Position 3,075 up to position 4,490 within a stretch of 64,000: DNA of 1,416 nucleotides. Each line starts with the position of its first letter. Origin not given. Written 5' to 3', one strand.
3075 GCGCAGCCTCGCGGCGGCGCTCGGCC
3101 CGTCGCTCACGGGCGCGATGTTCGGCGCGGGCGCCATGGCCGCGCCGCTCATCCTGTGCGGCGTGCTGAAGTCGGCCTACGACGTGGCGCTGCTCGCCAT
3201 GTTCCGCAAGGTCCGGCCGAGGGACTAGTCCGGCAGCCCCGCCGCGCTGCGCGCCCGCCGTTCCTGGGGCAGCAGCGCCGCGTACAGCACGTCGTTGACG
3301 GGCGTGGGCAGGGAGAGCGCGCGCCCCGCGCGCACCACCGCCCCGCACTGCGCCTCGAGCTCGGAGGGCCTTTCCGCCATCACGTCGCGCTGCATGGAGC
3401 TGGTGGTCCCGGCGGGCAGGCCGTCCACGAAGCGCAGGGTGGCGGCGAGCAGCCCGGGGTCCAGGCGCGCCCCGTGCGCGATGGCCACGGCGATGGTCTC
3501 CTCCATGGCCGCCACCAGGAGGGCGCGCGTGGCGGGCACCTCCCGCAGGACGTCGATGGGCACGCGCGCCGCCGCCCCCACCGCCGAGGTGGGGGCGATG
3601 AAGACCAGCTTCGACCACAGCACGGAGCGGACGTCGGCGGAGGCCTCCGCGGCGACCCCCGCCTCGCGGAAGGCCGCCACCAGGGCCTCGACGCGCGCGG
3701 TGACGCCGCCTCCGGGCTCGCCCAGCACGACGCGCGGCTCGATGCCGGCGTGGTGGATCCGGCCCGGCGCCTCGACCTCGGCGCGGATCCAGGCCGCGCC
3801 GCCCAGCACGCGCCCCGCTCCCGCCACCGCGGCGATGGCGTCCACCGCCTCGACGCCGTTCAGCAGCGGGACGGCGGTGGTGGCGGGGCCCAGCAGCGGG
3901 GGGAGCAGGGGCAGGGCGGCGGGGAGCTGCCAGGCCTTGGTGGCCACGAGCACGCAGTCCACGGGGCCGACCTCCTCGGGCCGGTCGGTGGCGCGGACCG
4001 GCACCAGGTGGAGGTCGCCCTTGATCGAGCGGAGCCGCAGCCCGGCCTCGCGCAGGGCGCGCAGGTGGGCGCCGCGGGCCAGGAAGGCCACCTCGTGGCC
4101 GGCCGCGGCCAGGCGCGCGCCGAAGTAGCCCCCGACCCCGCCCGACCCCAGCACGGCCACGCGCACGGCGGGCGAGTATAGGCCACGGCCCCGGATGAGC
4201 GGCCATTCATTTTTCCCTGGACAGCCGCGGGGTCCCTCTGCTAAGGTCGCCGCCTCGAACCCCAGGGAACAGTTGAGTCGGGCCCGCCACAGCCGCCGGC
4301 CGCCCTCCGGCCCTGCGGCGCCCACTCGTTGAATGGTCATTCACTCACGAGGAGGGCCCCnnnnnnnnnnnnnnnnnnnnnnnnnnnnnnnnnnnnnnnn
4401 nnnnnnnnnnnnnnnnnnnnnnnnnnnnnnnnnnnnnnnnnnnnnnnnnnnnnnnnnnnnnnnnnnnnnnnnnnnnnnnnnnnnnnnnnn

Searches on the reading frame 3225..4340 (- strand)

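Call 3: search_protein_families(library=pfam, proteins=[window:3225-4340:-], max_evalue=1)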
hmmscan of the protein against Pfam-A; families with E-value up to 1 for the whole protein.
window:3225-4340:- (371 aa): 4 families
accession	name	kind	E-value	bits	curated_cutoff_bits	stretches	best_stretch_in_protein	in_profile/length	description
PF02558.23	ApbA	-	2e-38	131.8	22.2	1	61-208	1-147/150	Ketopantoate reductase PanE/ApbA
PF08546.17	ApbA_C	-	8.4e-27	94.5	22.7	1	236-356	1-121/125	Ketopantoate reductase PanE/ApbA C terminal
PF03807.23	F420_oxidored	-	0.025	15.6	21.6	1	60-146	1-79/94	NADP oxidoreductase coenzyme F420-dependent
PF03721.20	UDPG_MGDP_dh_N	-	0.27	11.2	27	1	60-86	2-28/187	UDP-glucose/GDP-mannose dehydrogenase family, NAD binding domain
